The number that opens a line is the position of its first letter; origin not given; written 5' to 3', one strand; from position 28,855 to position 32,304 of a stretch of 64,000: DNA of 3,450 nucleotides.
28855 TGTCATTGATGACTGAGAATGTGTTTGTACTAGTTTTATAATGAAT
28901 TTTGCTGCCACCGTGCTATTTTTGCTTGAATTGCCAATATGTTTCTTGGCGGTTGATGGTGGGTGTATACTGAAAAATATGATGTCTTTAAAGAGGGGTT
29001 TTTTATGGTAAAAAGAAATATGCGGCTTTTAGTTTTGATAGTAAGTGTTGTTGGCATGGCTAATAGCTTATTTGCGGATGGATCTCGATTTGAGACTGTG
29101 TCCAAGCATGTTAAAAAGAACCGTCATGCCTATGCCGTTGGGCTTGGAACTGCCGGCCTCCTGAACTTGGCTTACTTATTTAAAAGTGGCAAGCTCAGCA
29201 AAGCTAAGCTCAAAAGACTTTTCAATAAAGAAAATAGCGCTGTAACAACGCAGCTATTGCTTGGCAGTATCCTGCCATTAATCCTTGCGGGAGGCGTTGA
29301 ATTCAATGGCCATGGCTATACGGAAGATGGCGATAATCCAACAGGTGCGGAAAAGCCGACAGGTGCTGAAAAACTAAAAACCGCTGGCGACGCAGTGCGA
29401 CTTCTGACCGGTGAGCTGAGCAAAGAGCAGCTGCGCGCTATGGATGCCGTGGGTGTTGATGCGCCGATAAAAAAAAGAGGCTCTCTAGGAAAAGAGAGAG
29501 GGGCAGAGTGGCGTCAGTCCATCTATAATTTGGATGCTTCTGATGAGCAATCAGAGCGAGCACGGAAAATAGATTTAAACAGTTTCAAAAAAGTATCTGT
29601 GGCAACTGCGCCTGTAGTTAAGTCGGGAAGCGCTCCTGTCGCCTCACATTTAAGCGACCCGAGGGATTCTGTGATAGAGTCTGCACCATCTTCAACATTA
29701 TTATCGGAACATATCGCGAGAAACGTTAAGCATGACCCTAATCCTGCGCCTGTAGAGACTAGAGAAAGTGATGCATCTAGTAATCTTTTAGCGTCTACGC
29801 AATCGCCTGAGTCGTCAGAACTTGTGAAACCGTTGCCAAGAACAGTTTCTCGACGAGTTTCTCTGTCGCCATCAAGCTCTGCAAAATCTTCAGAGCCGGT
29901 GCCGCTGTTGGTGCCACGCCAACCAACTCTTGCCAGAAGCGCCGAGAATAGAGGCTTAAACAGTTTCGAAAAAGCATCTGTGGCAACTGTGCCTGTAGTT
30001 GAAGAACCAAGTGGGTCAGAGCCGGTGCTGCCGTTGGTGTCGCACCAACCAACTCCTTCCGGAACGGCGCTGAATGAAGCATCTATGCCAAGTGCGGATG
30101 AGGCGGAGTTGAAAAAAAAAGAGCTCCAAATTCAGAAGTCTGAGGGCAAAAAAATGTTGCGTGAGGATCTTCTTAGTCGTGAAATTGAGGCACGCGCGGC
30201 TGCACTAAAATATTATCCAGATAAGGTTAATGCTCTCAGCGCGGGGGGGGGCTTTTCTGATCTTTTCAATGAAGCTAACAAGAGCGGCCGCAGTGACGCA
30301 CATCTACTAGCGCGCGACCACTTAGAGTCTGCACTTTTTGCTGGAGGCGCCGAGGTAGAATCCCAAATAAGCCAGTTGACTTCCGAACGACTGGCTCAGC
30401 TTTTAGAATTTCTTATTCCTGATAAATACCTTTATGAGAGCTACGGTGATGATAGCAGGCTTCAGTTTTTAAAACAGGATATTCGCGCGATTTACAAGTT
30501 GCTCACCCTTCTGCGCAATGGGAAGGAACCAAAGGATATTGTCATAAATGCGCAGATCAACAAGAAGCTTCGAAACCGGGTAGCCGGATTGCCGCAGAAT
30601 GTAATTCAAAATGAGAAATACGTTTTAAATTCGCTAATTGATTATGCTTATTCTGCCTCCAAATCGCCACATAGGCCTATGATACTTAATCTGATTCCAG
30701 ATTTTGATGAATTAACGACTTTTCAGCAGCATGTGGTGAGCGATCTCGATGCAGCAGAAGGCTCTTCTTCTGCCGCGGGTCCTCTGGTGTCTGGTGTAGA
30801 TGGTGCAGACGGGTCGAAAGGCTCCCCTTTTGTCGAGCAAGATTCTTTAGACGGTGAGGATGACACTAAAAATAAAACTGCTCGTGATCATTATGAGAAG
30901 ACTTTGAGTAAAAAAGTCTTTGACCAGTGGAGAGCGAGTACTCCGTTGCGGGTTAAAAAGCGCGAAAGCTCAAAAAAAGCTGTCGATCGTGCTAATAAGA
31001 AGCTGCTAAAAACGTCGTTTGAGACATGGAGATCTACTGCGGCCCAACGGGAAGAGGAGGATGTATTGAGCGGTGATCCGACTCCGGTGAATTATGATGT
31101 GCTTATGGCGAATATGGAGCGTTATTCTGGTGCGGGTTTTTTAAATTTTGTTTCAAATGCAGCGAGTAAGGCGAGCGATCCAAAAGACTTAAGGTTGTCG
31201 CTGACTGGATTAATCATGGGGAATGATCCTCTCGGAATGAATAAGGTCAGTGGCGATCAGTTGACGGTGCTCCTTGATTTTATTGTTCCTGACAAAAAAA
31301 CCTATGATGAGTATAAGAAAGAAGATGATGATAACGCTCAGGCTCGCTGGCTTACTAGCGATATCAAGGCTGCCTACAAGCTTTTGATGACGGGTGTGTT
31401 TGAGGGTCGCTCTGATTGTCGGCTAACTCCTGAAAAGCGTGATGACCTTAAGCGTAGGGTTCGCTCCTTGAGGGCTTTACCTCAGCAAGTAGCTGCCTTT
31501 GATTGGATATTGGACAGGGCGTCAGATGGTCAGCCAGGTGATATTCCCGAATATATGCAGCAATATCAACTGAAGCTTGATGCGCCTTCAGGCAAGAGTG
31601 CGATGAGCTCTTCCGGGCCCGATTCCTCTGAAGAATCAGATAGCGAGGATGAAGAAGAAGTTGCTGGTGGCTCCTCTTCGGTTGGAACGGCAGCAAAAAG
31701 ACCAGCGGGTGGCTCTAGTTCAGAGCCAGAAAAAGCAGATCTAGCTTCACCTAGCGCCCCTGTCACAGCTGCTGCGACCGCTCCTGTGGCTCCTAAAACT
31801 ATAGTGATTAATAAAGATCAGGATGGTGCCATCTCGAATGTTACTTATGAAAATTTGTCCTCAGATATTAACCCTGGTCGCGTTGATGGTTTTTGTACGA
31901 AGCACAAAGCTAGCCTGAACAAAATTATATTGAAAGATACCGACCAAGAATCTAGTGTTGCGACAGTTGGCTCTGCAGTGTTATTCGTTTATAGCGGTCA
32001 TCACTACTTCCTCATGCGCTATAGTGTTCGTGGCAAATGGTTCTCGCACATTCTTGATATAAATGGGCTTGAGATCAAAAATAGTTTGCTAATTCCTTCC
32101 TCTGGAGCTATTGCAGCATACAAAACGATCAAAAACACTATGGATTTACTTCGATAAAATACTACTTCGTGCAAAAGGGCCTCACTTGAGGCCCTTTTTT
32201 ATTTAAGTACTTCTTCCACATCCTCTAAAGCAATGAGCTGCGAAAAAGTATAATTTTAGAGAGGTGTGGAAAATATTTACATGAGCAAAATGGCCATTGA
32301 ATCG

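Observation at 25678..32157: Paralogous effector-like family sharing a conserved bilobed hydrophobic N-terminal module, fused to variable cargo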

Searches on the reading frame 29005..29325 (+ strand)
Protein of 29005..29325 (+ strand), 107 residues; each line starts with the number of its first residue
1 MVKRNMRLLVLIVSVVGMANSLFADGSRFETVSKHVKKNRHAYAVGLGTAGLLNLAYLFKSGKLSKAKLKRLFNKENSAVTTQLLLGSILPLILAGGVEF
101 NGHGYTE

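Call 22: search_protein_representatives(alignment_id=A2)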
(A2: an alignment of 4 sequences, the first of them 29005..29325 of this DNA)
Query: 4 sequences, 113 profile positions. Proteins with E-value up to 0.001 (for the whole library): 12; up to 1e-10: 11; up to 1e-30: 7. The best 12 are listed.
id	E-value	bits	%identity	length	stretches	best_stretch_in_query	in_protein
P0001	3.9e-55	201.1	-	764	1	1-113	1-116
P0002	3.9e-55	201.1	-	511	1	1-113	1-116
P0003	9.9e-43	161.1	-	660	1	1-113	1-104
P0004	2.0e-42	160.1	-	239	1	1-110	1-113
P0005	4.9e-39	149.2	-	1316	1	1-113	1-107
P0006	1.6e-38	147.5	-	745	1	1-113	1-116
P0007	3.3e-37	143.3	-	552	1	1-113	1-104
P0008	7.1e-30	119.7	-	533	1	1-113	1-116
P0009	2.5e-29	118.0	-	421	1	1-112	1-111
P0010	7.8e-28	113.1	-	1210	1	3-113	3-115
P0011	7.1e-24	100.4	-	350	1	28-113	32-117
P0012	3.2e-09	53.2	-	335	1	70-113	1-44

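Call 26: find_encoding_contigs(protein=P0010, flank=10000, max_places=4)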
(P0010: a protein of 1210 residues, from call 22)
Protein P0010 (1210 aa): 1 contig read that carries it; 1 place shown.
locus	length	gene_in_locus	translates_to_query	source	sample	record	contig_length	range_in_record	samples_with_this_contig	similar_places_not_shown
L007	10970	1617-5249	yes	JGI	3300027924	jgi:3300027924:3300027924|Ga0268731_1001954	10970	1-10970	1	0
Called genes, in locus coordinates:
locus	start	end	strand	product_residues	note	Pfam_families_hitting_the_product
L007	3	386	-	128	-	?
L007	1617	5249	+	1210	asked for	-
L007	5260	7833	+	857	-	-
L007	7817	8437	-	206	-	PF04193:PQ-loop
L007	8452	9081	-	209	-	PF04193:PQ-loop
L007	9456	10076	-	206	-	PF04193:PQ-loop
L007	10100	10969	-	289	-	?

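Call 29: find_encoding_contigs(protein=P0011, flank=10000, max_places=4)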
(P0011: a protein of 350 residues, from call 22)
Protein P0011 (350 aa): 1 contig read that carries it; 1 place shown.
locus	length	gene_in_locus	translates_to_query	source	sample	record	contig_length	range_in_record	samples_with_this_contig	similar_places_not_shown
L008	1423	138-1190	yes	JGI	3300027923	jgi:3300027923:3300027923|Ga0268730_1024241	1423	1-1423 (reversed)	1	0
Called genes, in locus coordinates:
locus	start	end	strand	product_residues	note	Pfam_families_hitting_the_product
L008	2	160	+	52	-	?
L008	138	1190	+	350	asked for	-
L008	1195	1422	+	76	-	?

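Call 30: find_encoding_contigs(protein=P0009, flank=10000, max_places=4)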
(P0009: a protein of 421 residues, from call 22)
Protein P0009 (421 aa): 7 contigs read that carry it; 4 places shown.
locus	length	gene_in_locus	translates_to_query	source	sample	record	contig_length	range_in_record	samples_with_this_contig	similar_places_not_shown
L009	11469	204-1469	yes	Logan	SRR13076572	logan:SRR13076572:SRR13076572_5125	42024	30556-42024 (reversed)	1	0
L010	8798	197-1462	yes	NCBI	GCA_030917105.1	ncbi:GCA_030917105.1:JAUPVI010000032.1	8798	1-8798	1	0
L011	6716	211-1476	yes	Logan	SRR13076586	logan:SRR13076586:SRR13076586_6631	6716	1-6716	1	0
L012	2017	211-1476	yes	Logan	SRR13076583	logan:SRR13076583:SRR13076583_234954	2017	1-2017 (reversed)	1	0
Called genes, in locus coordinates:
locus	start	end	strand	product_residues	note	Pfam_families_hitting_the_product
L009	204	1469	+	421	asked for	-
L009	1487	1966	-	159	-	-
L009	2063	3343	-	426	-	PF00324:AA_permease, PF13520:AA_permease_2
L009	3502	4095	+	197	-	PF03938:OmpH (weak)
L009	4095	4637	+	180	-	PF01195:Pept_tRNA_hydro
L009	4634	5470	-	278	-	PF13302:Acetyltransf_3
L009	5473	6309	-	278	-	PF13302:Acetyltransf_3, PF00583:Acetyltransf_1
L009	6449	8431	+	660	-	PF00270:DEAD (weak), PF04851:ResIII, PF13604:AAA_30 (faint), PF17757:UvrB_inter, PF27431:UvrB_3rd, PF00271:Helicase_C, PF12344:UvrB, PF02151:UVR (weak)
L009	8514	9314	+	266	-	-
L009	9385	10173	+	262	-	-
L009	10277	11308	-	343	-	-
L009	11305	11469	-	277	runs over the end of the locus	-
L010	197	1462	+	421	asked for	-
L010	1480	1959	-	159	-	-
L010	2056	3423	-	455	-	PF00324:AA_permease, PF13520:AA_permease_2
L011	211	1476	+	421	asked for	-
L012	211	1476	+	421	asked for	-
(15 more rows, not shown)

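Call 31: find_encoding_contigs(protein=P0012, flank=10000, max_places=4)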
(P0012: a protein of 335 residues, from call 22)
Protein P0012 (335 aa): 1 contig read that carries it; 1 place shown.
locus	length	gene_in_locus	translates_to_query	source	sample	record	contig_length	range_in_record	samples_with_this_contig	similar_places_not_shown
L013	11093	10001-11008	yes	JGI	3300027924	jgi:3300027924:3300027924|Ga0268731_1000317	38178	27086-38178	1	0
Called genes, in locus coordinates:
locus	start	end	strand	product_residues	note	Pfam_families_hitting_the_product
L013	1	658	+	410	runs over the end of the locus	PF00091:Tubulin, PF12327:FtsZ_C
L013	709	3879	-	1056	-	-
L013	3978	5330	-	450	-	-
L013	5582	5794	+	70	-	PF01197:Ribosomal_L31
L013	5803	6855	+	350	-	PF03462:PCRF, PF00472:RF-1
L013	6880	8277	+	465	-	-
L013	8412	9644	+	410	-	PF01773:Nucleos_tra2_N, PF07670:Gate, PF07662:Nucleos_tra2_C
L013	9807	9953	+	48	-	-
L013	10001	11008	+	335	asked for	-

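Call 36: search_protein_families(library=pfam, proteins=[P0004, P0005, P0006, P0007, P0008, P0009, P0010, P0011, L007:5260-7830:+], max_evalue=0.01)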
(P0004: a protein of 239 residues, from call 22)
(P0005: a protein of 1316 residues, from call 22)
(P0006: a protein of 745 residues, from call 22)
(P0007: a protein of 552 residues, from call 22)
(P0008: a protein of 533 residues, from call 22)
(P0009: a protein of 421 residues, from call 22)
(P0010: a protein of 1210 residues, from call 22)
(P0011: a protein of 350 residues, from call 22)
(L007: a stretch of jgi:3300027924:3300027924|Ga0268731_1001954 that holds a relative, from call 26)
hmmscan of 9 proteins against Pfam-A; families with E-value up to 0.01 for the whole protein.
P0004 (239 aa): 0 families

P0005 (1316 aa): 0 families

P0006 (745 aa): 9 families
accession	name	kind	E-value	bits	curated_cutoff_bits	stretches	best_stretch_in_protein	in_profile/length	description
PF12796.13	Ank_2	-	8.4e-86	283.1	27.3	5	654-745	1-87/90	Ankyrin repeats (3 copies)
PF00023.36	Ank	-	1.9e-83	270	21.1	9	483-514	2-33/33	Ankyrin repeat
PF13637.12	Ank_4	-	9.4e-80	261.2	22.7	9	591-636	5-50/50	Ankyrin repeats (many copies)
PF13857.12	Ank_5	-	3.7e-59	196.5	27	7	502-556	1-56/56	Ankyrin repeats (many copies)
PF13606.12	Ank_3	-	6.1e-59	188.6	22.3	9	650-679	2-30/30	Ankyrin repeat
PF24521.3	Ank_KRIT1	-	3.9e-27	95.2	80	4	584-699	19-133/149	KRIT1 ankyrin-repeats domain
PF23745.1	ANK_LRRK2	-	2.5e-18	66.6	27.5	2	590-679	38-122/130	LRRK2 ANK repeat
PF23881.1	DUF7234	-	8.8e-08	32.6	24.4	0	527-563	25-60/80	Family of unknown function (DUF7234)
PF00675.25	Peptidase_M16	-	0.0017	18.7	22.3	0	495-531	50-86/149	Insulinase (Peptidase family M16)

P0007 (552 aa): 0 families

P0008 (533 aa): 0 families

P0009 (421 aa): 0 families

P0010 (1210 aa): 0 families

P0011 (350 aa): 0 families

L007:5260-7830:+ (857 aa): 0 families

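Call 38: search_solved_structures(query=A2, max_evalue=10)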
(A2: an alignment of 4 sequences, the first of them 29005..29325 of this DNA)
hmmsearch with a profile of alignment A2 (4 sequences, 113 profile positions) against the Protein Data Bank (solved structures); distinct sequences matched with E-value up to 10: 1.
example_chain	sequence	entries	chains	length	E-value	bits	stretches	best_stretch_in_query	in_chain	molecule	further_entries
4ldn_A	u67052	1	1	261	1.3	12.6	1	13-50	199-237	Purine nucleoside phosphorylase DeoD-type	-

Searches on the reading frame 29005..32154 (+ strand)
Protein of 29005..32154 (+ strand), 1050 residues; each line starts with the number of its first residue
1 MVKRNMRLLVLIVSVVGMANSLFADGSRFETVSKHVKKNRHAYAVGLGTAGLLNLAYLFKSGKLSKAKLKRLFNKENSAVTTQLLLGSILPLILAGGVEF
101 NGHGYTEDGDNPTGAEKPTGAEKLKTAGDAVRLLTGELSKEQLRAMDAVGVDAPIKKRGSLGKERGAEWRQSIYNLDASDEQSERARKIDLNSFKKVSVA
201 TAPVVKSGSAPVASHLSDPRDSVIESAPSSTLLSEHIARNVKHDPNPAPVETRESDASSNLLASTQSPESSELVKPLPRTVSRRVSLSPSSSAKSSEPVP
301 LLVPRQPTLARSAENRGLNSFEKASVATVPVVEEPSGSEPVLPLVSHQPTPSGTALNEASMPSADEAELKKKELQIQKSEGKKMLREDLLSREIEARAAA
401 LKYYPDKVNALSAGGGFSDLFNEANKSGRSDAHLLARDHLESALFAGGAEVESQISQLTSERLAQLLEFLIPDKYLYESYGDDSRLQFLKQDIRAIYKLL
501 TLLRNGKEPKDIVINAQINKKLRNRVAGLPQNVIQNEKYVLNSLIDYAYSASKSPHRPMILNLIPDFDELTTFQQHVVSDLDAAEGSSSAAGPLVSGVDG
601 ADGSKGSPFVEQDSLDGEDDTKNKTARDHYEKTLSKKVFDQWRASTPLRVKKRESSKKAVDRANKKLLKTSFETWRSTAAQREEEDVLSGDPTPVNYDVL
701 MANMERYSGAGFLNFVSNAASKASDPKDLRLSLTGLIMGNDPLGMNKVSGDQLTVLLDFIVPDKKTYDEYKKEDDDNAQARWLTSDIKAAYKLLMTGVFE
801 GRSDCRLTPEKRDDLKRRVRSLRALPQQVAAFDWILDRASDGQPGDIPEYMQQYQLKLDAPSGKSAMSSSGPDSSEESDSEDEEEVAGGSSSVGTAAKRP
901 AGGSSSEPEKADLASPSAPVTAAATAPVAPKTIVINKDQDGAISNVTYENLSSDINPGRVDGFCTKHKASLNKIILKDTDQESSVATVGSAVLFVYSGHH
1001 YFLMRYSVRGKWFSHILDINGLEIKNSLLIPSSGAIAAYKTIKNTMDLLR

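Call 4: search_protein_families(library=pfam, proteins=[window:29005-32154:+], max_evalue=0.1)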
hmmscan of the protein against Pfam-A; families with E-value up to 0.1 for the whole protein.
window:29005-32154:+ (1050 aa): 1 family
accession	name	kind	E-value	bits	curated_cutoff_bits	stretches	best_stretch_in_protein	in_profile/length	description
PF08457.15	Sfi1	-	0.025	13.6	22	1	623-682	184-239/570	Sfi1 spindle body protein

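Call 5: search_protein_families(library=ncbifam, proteins=[window:29005-32154:+], max_evalue=0.1)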
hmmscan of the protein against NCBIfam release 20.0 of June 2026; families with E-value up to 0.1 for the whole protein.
window:29005-32154:+ (1050 aa): 0 families

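Call 37: search_solved_structures(query=window:29005-32154:+, max_evalue=1)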
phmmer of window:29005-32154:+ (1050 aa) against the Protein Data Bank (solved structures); distinct sequences matched with E-value up to 1: 2.
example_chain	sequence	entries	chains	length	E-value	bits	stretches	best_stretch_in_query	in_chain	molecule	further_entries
2qsc_H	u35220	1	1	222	0.28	12.4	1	588-653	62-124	Fab F425-B4e8, Heavy chain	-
2wff_4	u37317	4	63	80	0.72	11.1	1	842-888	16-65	P1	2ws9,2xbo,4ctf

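Call 95: list_cluster_members(proteins=[P0001, P0003, P0005, P0006, P0009, P0010, window:29005-32154:+])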
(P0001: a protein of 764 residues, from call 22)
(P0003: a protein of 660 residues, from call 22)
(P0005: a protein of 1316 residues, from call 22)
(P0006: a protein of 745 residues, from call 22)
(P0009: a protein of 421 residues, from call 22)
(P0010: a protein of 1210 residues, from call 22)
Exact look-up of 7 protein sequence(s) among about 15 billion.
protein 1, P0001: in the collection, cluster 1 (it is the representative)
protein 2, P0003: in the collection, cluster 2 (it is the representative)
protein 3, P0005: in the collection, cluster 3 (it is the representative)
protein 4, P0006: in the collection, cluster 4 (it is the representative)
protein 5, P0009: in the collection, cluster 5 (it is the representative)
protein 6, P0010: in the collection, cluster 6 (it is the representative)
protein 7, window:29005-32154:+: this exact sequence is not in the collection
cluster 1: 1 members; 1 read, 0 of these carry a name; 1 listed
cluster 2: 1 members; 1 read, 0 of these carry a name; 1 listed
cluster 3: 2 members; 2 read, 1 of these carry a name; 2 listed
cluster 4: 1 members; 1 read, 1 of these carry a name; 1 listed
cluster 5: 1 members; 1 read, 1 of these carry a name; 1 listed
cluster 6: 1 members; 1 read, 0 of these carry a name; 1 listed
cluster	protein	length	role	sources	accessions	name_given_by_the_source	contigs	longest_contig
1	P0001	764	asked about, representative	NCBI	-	-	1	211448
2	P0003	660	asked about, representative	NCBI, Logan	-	-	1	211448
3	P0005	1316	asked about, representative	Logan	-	-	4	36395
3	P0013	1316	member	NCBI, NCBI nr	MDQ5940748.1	MAG: hypothetical protein QG632_474 [Candidatus Dependentiae bacterium] | hypothetical protein [Candidatus Dependentiae bacterium]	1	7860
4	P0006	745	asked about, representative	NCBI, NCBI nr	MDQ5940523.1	MAG: hypothetical protein QG632_249, partial [Candidatus Dependentiae bacterium] | hypothetical protein [Candidatus Dependentiae bacterium]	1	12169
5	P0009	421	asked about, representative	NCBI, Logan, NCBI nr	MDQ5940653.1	MAG: hypothetical protein QG632_379 [Candidatus Dependentiae bacterium] | hypothetical protein [Candidatus Dependentiae bacterium]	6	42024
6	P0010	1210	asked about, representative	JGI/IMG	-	-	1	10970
